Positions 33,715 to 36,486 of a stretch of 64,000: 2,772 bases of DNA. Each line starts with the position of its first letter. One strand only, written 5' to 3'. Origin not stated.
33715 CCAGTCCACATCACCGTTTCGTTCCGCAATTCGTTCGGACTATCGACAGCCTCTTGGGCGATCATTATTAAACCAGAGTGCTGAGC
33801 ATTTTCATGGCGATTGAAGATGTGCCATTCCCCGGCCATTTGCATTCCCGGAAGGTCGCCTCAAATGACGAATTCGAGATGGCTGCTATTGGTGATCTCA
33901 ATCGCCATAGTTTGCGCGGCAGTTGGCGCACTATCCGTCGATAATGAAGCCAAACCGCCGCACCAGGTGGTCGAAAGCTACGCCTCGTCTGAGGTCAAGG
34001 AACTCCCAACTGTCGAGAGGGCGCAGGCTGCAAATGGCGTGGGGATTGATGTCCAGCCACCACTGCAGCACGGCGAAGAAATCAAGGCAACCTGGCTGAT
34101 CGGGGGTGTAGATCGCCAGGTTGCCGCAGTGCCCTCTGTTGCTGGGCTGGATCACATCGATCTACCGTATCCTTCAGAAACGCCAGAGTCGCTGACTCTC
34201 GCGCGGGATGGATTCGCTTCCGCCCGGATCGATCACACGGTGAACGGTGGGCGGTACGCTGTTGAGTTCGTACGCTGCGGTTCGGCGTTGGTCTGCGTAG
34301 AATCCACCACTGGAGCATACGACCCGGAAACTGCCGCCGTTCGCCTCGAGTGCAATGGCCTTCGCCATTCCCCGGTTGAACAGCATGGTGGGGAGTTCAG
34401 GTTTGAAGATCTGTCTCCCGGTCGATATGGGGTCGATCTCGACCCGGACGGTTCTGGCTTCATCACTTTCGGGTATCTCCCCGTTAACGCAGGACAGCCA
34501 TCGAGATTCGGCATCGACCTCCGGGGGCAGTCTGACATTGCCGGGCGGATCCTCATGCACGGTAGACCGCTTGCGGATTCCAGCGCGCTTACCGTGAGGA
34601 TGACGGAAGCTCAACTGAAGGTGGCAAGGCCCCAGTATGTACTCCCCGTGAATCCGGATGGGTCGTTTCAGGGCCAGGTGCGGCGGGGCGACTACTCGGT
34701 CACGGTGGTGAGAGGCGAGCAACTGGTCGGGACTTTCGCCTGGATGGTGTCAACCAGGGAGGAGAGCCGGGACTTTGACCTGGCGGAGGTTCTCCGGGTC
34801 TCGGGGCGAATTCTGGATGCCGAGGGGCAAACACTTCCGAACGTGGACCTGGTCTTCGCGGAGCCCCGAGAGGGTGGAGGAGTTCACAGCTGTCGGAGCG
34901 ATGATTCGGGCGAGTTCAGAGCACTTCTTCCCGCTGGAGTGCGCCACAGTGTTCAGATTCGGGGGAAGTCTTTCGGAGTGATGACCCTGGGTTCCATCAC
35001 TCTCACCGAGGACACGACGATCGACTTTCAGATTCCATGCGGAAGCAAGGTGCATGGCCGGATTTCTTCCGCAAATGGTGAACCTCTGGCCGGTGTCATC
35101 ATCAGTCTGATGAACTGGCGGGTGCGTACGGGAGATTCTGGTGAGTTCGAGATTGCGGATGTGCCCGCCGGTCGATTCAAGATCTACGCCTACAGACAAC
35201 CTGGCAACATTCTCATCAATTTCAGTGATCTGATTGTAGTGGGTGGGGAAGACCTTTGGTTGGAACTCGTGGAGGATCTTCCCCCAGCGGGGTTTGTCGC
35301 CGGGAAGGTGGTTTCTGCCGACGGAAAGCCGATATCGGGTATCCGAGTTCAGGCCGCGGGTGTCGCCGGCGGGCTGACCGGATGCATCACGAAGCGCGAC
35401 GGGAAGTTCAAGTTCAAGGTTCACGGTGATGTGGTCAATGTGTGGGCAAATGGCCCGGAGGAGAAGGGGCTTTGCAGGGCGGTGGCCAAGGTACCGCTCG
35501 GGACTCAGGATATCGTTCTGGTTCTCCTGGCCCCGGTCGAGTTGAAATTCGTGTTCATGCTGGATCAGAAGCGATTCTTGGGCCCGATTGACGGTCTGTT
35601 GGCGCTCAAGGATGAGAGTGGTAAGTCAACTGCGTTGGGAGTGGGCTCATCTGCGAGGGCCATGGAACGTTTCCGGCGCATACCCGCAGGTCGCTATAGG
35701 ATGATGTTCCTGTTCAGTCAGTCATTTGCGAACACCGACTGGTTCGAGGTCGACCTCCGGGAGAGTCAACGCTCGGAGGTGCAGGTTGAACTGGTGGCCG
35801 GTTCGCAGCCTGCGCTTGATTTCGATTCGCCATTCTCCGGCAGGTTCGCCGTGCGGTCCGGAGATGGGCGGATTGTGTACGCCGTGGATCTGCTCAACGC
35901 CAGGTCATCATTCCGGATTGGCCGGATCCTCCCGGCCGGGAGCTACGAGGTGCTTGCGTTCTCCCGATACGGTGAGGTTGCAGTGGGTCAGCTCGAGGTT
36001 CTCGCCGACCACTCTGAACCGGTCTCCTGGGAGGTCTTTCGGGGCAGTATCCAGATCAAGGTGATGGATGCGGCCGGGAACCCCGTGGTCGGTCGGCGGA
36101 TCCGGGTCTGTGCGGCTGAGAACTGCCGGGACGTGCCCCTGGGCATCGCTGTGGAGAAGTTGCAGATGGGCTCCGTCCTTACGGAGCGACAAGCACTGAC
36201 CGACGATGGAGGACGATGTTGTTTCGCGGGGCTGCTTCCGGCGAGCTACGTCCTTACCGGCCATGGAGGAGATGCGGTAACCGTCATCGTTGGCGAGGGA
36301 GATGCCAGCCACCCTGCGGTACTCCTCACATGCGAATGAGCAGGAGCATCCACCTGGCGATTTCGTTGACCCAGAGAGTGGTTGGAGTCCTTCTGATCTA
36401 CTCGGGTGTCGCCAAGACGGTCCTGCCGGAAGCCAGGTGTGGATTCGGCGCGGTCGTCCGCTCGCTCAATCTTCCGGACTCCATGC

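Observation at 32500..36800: Lower-GC (about 55%) four-gene island: Cys-containing ECF-like sigma, secreted Cys-rich protein, giant CarbopepD_reg-repeat surface protein, MauE/DoxX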

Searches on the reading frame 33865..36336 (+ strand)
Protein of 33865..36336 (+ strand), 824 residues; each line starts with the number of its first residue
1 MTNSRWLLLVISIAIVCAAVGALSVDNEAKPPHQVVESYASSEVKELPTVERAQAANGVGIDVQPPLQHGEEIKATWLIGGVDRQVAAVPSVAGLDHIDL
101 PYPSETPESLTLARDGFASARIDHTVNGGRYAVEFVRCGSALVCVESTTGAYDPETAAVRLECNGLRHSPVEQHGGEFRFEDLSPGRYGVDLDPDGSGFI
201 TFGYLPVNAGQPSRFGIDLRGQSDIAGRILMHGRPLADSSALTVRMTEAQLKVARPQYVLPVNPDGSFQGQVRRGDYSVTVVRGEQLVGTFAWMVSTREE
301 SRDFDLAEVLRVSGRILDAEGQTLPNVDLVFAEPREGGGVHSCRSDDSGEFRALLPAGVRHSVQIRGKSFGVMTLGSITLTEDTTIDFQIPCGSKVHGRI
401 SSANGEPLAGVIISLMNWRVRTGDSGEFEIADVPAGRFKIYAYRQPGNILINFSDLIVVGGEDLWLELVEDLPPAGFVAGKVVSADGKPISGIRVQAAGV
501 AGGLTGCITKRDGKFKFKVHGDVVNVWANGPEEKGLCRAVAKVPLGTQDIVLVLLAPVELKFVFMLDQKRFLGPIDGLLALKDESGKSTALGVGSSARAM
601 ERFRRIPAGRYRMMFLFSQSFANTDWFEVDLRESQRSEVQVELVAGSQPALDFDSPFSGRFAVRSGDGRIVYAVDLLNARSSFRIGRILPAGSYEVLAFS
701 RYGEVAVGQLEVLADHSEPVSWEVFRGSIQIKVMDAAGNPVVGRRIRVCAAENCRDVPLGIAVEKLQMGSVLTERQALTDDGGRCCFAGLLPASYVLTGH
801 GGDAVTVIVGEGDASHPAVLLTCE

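Call 7: search_protein_families(library=pfam, proteins=[window:33865-36336:+], max_evalue=1)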
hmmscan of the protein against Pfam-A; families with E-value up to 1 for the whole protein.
window:33865-36336:+ (824 aa): 13 families
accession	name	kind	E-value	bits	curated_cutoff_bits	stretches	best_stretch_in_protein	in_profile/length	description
PF13620.12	CarboxypepD_reg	-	1.7e-34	118.4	32.3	4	312-389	2-80/82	Carboxypeptidase regulatory-like domain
PF13715.12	CarbopepD_reg_2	-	2.3e-10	40.8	32.2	2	396-440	1-48/88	CarboxypepD_reg-like domain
PF00775.27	Dioxygenase_C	-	2.8e-09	37.1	27.3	1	729-803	32-104/182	Dioxygenase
PF25020.1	TTR_TEN1-4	-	1.1e-05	25.7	27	1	477-521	8-51/86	Teneurin TTR-like domain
PF14686.12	fn3_3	-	3e-05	24.1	24.4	1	420-445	29-54/75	Polysaccharide lyase family 4, domain II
PF15976.11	CooC_C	-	0.00015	22.2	29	0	478-523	19-59/93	CS1-pili formation C-terminal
PF17210.9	SdrD_B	-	0.00056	20.5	29.7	0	173-194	45-66/112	SdrD B-like domain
PF12866.13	DUF3823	-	0.0073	17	27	1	225-285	3-63/90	Protein of unknown function (DUF3823) N-terminal domain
PF02369.22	Big_1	-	0.0093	16.5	34.9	0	729-748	21-40/93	Bacterial Ig-like domain (group 1)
PF17802.7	SpaA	-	0.017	15.7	23.1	0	401-440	9-56/91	Prealbumin-like fold domain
PF20598.4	DUF6795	-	0.02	15.6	27.4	0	482-519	4-45/103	Domain of unknown function (DUF6795)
PF09430.16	EMC7_beta-sandw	-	0.032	14.9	26.6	0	171-193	24-46/122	ER membrane protein complex subunit 7, beta-sandwich domain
PF16371.11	MetallophosN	-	0.23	12.1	35.6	0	398-438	1-40/77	N terminal of Calcineurin-like phosphoesterase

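Call 8: search_protein_families(library=ncbifam, proteins=[window:33865-36336:+], max_evalue=1)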
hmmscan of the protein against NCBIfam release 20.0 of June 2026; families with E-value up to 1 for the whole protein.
window:33865-36336:+ (824 aa): 2 families
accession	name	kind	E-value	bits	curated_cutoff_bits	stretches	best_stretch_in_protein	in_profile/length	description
TIGR04056.1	OMP_RagA_SusC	subfamily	0.00073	18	368.25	1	478-520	3-42/981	SusC/RagA family TonB-linked outer membrane protein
TIGR04134.1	lipo_with_rSAM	hypoth_equivalog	0.015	15.3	39.8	0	478-501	42-65/150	radical SAM-associated putative lipoprotein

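Call 12: find_homologous_proteins(query=window:33865-36336:+)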
Query window:33865-36336:+ (824 aa): 4 proteins with E <= 0.001 among 8000 candidates.
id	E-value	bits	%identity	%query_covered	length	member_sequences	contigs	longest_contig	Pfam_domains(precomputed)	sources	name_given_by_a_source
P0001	0.0e+0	1526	81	100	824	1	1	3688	PF13715.13,PF25020.2,PF14686.13,PF17802.8,PF00775.28,PF13620.13,PF22904.4,PF17210.10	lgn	-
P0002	0.0e+0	1330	100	72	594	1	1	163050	PF13715.13,PF25020.2,PF00775.28,PF13620.13,PF22904.4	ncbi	-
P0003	4.2e-8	50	24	23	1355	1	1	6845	PF17789.8,PF07210.19,PF08308.18,PF17802.8,PF00775.28,PF13620.13,PF17210.10,PF24107.2,PF10670.16,PF13715.13,PF25020.2,PF02369.23,PF11974.15,PF14686.13,PF24025.2,PF20598.5,PF15976.12,PF09430.17,PF22904.4,PF13115.12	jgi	jgi:uncharacterized GH25 family protein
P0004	4.3e-5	40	26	27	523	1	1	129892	PF13715.13,PF14686.13,PF17802.8,PF13620.13,PF09430.17,PF22904.4,PF17210.10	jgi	jgi:Carboxypeptidase regulatory-like domain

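Call 13: find_encoding_contigs(protein=P0001, flank=10000)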
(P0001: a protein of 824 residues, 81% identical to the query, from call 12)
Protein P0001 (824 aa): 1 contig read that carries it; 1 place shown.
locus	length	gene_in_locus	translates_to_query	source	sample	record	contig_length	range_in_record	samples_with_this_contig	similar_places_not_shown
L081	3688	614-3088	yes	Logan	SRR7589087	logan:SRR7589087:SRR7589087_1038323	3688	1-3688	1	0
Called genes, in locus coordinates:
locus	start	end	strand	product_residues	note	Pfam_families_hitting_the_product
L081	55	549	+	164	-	-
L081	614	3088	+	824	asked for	PF14686:fn3_3 (faint), PF22904:NOMO1-like_2nd (faint), PF00775:Dioxygenase_C (faint), PF13715:CarbopepD_reg_2 (faint), PF17210:SdrD_B (faint), PF17802:SpaA (faint), PF25020:TTR_TEN1-4 (faint), PF13620:CarboxypepD_reg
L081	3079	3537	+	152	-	PF07291:MauE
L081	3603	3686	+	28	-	?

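Call 14: find_encoding_contigs(protein=P0002, flank=10000)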
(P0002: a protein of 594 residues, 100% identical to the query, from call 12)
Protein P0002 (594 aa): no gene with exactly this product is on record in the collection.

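Call 41: find_related_loci(query=A3, collection=metagenome_contigs, flank=10000)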
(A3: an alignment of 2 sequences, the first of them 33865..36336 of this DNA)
Query A3 (824 aa) in metagenome_contigs; peptide patterns used: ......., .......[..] (x = any residue, [..] = any of these).
600 stretches matched a pattern, but none encodes a relative of the query by tblastn (E <= 1e-3).

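Call 50: search_solved_structures(query=A3, max_evalue=0.01)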
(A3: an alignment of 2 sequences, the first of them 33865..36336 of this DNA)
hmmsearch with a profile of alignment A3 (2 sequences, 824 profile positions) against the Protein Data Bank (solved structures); distinct sequences matched with E-value up to 0.01: 0.

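Call 53: search_protein_families(library=padloc, proteins=[window:33865-36336:+], max_evalue=0.01)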
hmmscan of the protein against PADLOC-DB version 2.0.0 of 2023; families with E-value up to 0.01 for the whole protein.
window:33865-36336:+ (824 aa): 0 families

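Call 67: predict_structure(alignment_id=A3)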
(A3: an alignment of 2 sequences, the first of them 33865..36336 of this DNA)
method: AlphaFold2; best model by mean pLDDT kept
length: 824 residues; sequences in the alignment: 2
mean_pLDDT: 33.8   pTM: 0.23
mean pLDDT of the five models: 33.8, 32.3, 28.2, 27.1, 27.0
residues with pLDDT >= 90: 0; 70-90: 0; 50-70: 37; < 50: 787
segments of 3 or more residues with pLDDT < 50: 1-9, 16-577, 592-605, 616-629, 633-663, 671-692, 697-824
pLDDT, mean of each block of 10 residues (from residue 1): 48 47 31 26 26 33 42 42 38 39 38 34 39 32 28 28 25 27 27 25 24 26 26 23 23 27 35 33 31 33 37 42 46 40 45 43 42 37 34 33 30 29 30 27 25 27 27 27 31 28 24 25 25 24 27 39 31 42 57 38 49 46 44 42 28 32 51 40 37 48 40 40 37 39 36 31 27 25 25 27 33 29 26
secondary structure, 60 per line:
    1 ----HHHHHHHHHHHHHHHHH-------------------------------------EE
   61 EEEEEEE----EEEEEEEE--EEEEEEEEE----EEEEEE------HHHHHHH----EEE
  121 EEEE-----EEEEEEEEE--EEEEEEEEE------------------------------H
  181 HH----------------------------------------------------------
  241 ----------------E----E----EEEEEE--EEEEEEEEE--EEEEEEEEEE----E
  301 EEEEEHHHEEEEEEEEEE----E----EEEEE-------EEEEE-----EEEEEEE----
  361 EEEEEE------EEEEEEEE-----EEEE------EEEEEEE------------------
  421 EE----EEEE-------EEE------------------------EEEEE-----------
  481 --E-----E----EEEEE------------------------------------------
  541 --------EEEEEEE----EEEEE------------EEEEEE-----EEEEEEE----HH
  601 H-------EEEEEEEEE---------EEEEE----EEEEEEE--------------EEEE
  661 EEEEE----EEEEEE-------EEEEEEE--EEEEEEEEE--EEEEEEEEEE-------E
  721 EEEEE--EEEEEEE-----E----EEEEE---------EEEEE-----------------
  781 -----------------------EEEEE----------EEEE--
elements in order (helices of 4 or more, strands of 3 or more residues): H5-21 E59-67 E72-79 E82-90 E95-100 H107-113 E118-124 E130-138 E141-149 E267-272 E275-283 E286-295 E300-305 E309-318 E328-332 E340-344 E350-356 E361-366 E373-380 E386-389 E396-402 E427-430 E438-440 E465-469 E494-498 E549-555 E560-564 E577-582 E588-594 E609-617 E627-631 E636-642 E657-665 E670-675 E683-689 E692-700 E703-712 E720-725 E728-734 E745-749 E759-763 E804-808 E819-822

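Call 78: search_protein_families(library=pfam, proteins=[L087:1449-1985:-], max_evalue=0.001)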
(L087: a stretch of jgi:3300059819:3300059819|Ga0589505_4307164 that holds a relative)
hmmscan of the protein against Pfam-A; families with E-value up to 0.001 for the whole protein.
L087:1449-1985:- (179 aa): 1 family
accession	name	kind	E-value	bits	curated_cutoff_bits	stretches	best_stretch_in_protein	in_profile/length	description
PF01594.21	AI-2E_transport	-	1.1e-34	120.5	34.3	1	3-166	171-325/327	AI-2E family transporter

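Call 81: search_dna_similar(query=window:33865-36336:+, collection=plasmids, mode=protein, max_evalue=0.00001, max_rows=10)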
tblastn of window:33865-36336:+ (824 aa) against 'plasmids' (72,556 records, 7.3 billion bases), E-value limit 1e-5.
No match.

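Call 87: search_protein_families(library=pfam, proteins=[L081:3079-3534:+], max_evalue=1)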
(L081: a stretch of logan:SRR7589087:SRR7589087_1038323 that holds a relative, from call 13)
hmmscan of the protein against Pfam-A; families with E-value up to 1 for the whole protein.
L081:3079-3534:+ (152 aa): 2 families
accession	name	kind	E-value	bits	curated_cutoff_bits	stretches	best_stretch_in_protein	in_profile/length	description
PF07291.16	MauE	-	5.8e-17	62.6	27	1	10-137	4-127/128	Methylamine utilisation protein MauE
PF13781.11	DoxX_3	-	0.026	15.5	25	1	21-97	3-78/102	DoxX-like family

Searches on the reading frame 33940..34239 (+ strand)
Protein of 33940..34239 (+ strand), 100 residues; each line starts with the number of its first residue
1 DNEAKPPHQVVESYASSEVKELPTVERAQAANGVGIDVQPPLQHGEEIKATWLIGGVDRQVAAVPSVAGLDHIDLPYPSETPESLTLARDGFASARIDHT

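Call 69: search_protein_families(library=pfam, proteins=[window:33940-34239:+], max_evalue=1)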
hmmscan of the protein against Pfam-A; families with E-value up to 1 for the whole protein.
window:33940-34239:+ (100 aa): 0 families

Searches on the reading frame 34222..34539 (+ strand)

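Call 69: search_protein_families(library=pfam, proteins=[window:34222-34539:+], max_evalue=1)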
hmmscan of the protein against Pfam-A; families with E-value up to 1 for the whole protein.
window:34222-34539:+ (106 aa): 4 families
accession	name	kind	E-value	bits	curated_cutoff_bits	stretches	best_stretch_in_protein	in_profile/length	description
PF13620.12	CarboxypepD_reg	-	0.00017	22.3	32.3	1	38-100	17-81/82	Carboxypeptidase regulatory-like domain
PF17210.9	SdrD_B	-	0.049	14.3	29.7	1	53-75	44-66/112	SdrD B-like domain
PF19690.4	DUF6191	-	0.091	13.2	27.4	0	63-74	25-36/42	Family of unknown function (DUF6191)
PF00036.39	EF-hand_1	-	0.2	11.7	25.4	1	73-84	9-20/29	EF hand domain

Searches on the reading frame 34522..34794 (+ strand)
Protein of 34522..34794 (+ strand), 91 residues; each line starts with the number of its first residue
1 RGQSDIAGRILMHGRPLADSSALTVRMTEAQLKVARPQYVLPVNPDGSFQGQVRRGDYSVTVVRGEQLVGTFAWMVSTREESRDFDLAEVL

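Call 69: search_protein_families(library=pfam, proteins=[window:34522-34794:+], max_evalue=1)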
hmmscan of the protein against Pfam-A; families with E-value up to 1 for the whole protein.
window:34522-34794:+ (91 aa): 1 family
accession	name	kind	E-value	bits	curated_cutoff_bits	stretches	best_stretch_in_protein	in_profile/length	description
PF12866.13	DUF3823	-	0.00085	20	27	1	5-66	2-63/90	Protein of unknown function (DUF3823) N-terminal domain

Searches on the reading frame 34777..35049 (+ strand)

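Call 69: search_protein_families(library=pfam, proteins=[window:34777-35049:+], max_evalue=1)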
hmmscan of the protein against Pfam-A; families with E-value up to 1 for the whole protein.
window:34777-35049:+ (91 aa): 2 families
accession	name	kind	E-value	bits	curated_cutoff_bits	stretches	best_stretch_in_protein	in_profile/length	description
PF13620.12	CarboxypepD_reg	-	2e-09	38.1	32.3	1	8-85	2-80/82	Carboxypeptidase regulatory-like domain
PF13715.12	CarbopepD_reg_2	-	0.038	14.5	32.2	1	8-85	1-73/88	CarboxypepD_reg-like domain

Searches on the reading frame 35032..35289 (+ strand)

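Call 69: search_protein_families(library=pfam, proteins=[window:35032-35289:+], max_evalue=1)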
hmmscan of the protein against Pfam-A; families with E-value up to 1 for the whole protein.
window:35032-35289:+ (86 aa): 6 families
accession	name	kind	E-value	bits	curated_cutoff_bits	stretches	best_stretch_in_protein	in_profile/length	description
PF13620.12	CarboxypepD_reg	-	8.3e-08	32.9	32.3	1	7-57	2-57/82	Carboxypeptidase regulatory-like domain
PF13715.12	CarbopepD_reg_2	-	0.00057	20.3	32.2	1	7-51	1-48/88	CarboxypepD_reg-like domain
PF14686.12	fn3_3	-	0.0089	16.2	24.4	1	30-56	28-54/75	Polysaccharide lyase family 4, domain II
PF25020.1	TTR_TEN1-4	-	0.057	13.8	27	1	7-28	9-30/86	Teneurin TTR-like domain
PF16371.11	MetallophosN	-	0.12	13.1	35.6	1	9-49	1-40/77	N terminal of Calcineurin-like phosphoesterase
PF17802.7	SpaA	-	0.14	12.7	23.1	1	12-52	9-57/91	Prealbumin-like fold domain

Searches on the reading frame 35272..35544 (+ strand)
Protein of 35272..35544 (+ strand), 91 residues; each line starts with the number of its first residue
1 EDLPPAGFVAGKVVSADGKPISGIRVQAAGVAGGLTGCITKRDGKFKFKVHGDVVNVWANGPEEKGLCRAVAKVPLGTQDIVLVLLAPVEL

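Call 69: search_protein_families(library=pfam, proteins=[window:35272-35544:+], max_evalue=1)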
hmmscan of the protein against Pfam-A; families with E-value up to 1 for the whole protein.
window:35272-35544:+ (91 aa): 6 families
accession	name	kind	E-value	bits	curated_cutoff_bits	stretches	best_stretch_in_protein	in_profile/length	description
PF13620.12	CarboxypepD_reg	-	2.3e-05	25.1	32.3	1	9-51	2-46/82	Carboxypeptidase regulatory-like domain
PF25020.1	TTR_TEN1-4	-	0.00041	20.7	27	1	8-52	8-51/86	Teneurin TTR-like domain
PF13715.12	CarbopepD_reg_2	-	0.0011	19.3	32.2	1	9-50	1-41/88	CarboxypepD_reg-like domain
PF15976.11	CooC_C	-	0.049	14.1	29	1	9-58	19-63/93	CS1-pili formation C-terminal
PF20598.4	DUF6795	-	0.24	12.2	27.4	1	13-50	4-45/103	Domain of unknown function (DUF6795)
PF00775.27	Dioxygenase_C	-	0.3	11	27.3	0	8-27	31-50/182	Dioxygenase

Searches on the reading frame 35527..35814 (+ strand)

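Call 69: search_protein_families(library=pfam, proteins=[window:35527-35814:+], max_evalue=1)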
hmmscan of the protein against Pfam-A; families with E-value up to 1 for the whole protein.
window:35527-35814:+ (96 aa): 1 family
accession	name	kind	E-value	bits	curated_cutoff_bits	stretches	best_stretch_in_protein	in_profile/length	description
PF18925.5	DUF5675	-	0.082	13.2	26.7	1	48-74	34-60/114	Family of unknown function (DUF5675)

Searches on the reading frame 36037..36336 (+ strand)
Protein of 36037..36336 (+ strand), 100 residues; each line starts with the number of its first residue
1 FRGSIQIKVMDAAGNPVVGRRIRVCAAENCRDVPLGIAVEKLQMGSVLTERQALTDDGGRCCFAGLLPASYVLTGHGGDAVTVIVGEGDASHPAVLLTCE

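Call 69: search_protein_families(library=pfam, proteins=[window:36037-36336:+], max_evalue=1)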
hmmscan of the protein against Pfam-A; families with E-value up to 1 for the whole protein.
window:36037-36336:+ (100 aa): 2 families
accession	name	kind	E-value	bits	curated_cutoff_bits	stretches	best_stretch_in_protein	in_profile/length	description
PF00775.27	Dioxygenase_C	-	0.0061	16.5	27.3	1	6-81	33-106/182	Dioxygenase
PF13620.12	CarboxypepD_reg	-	0.009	16.8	32.3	1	4-74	1-53/82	Carboxypeptidase regulatory-like domain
